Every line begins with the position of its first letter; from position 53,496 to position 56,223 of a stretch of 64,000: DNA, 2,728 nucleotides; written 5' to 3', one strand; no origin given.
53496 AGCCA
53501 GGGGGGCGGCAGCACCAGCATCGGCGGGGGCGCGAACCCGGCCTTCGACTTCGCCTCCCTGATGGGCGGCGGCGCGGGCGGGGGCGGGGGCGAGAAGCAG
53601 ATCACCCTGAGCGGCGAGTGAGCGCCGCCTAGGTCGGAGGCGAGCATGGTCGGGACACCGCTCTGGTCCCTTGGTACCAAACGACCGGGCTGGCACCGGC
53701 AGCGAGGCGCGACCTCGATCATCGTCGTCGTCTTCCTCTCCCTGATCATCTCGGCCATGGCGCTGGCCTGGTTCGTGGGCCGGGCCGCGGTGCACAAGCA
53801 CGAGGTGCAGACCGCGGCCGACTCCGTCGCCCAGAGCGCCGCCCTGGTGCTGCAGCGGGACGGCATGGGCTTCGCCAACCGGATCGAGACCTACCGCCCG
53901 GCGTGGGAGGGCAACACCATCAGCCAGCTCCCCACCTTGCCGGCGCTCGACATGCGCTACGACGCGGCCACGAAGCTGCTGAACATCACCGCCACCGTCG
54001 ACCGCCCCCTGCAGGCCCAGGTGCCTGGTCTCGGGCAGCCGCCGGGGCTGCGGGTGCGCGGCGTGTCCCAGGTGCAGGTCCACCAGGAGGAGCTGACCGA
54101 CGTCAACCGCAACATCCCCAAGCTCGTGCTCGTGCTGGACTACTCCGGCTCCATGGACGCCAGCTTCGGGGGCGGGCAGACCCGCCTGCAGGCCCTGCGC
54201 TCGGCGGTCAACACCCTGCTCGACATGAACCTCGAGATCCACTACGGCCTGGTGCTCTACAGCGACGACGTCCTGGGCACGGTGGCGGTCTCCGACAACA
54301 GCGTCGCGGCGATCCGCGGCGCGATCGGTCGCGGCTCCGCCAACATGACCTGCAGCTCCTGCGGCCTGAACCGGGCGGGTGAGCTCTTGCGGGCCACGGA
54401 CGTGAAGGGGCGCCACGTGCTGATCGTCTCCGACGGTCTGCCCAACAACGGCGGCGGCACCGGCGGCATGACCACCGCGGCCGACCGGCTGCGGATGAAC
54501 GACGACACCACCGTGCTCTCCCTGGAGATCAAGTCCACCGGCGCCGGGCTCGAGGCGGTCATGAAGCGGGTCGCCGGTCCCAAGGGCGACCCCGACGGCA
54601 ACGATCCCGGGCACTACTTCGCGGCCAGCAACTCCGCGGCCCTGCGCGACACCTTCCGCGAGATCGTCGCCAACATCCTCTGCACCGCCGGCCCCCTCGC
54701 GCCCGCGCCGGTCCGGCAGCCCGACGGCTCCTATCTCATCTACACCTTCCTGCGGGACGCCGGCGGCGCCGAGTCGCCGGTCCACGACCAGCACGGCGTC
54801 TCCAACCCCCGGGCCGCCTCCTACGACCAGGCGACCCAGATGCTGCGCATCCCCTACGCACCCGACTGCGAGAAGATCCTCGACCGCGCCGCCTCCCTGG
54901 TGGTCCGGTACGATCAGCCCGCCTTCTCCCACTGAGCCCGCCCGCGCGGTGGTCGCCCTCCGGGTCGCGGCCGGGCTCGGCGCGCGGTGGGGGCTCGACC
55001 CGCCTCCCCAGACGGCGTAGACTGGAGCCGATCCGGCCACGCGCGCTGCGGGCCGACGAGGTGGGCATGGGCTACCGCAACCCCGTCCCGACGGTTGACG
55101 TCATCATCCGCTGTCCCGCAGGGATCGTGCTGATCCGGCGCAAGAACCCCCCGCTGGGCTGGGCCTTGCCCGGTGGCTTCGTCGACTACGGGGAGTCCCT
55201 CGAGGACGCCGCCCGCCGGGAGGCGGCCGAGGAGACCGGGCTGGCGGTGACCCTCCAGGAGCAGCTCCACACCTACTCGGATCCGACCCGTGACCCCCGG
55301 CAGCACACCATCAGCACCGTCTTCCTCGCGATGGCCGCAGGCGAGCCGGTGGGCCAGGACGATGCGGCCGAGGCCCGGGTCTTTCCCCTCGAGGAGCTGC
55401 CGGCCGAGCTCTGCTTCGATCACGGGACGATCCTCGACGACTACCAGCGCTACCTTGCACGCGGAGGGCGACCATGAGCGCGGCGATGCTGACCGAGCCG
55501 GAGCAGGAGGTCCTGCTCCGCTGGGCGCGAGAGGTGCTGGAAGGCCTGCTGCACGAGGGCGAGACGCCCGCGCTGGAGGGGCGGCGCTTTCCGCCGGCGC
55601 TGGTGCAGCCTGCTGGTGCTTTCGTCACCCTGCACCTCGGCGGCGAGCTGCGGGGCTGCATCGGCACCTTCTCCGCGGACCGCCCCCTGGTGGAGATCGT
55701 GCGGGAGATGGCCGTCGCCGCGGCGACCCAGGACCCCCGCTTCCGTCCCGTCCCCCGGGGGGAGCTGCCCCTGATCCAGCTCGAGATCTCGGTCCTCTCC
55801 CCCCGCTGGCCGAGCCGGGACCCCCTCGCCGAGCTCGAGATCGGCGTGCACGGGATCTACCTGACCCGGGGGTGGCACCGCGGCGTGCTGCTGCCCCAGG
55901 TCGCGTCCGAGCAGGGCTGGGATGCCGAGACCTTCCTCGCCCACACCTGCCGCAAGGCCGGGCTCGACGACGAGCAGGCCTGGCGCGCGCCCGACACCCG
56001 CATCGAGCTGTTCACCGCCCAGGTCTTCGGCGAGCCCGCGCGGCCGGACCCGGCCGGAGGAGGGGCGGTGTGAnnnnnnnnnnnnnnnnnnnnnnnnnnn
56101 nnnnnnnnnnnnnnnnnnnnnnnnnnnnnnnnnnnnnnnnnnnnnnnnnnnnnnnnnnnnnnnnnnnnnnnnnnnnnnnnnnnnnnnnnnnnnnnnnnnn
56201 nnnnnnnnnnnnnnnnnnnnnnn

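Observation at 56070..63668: Two convergent giant Cys-rich repeat genes sharing MopE-type modules; highly repetitive at the DNA level; one ends in MYXO-CTERM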

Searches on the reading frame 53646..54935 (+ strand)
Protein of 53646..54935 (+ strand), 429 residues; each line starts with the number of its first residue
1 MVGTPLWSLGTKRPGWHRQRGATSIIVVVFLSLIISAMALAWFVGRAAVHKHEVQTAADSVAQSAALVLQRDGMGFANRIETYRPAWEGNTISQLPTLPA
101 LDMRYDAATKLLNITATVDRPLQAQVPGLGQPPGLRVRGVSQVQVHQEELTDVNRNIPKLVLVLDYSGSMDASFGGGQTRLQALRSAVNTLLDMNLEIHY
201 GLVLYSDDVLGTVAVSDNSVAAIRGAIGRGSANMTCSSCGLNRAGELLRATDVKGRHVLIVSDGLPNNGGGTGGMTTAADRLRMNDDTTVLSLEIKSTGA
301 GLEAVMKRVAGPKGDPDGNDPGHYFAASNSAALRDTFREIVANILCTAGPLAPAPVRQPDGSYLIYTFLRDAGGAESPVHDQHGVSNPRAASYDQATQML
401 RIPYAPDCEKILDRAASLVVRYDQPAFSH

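Call 10: search_protein_families(library=pfam, proteins=[window:53646-54935:+], max_evalue=0.001)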
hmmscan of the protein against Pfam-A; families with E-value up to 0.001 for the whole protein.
window:53646-54935:+ (429 aa): 3 families
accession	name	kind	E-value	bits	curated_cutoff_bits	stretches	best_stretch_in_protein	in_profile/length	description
PF13519.12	VWA_2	-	9.2e-09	36.3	27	1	160-264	1-106/107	von Willebrand factor type A domain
PF00092.34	VWA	-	1.5e-06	29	23.8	1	160-338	2-173/174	von Willebrand factor type A domain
PF13400.11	Tad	-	1.3e-05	25.8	22.3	1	21-66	1-45/47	Putative Flp pilus-assembly TadE/G-like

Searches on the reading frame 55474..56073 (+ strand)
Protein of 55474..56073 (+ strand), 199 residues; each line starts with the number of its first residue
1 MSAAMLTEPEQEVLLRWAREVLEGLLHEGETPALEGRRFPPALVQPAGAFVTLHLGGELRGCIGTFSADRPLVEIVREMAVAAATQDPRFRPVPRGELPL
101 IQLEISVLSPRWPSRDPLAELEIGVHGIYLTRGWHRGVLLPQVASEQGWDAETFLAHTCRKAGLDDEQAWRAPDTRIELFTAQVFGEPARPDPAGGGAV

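Call 10: search_protein_families(library=pfam, proteins=[window:55474-56073:+], max_evalue=0.001)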
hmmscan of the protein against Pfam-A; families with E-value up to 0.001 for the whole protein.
window:55474-56073:+ (199 aa): 1 family
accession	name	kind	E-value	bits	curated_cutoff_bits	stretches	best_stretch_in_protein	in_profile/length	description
PF01871.22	AMMECR1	-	3e-54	183.4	25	1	15-185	1-168/168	AMMECR1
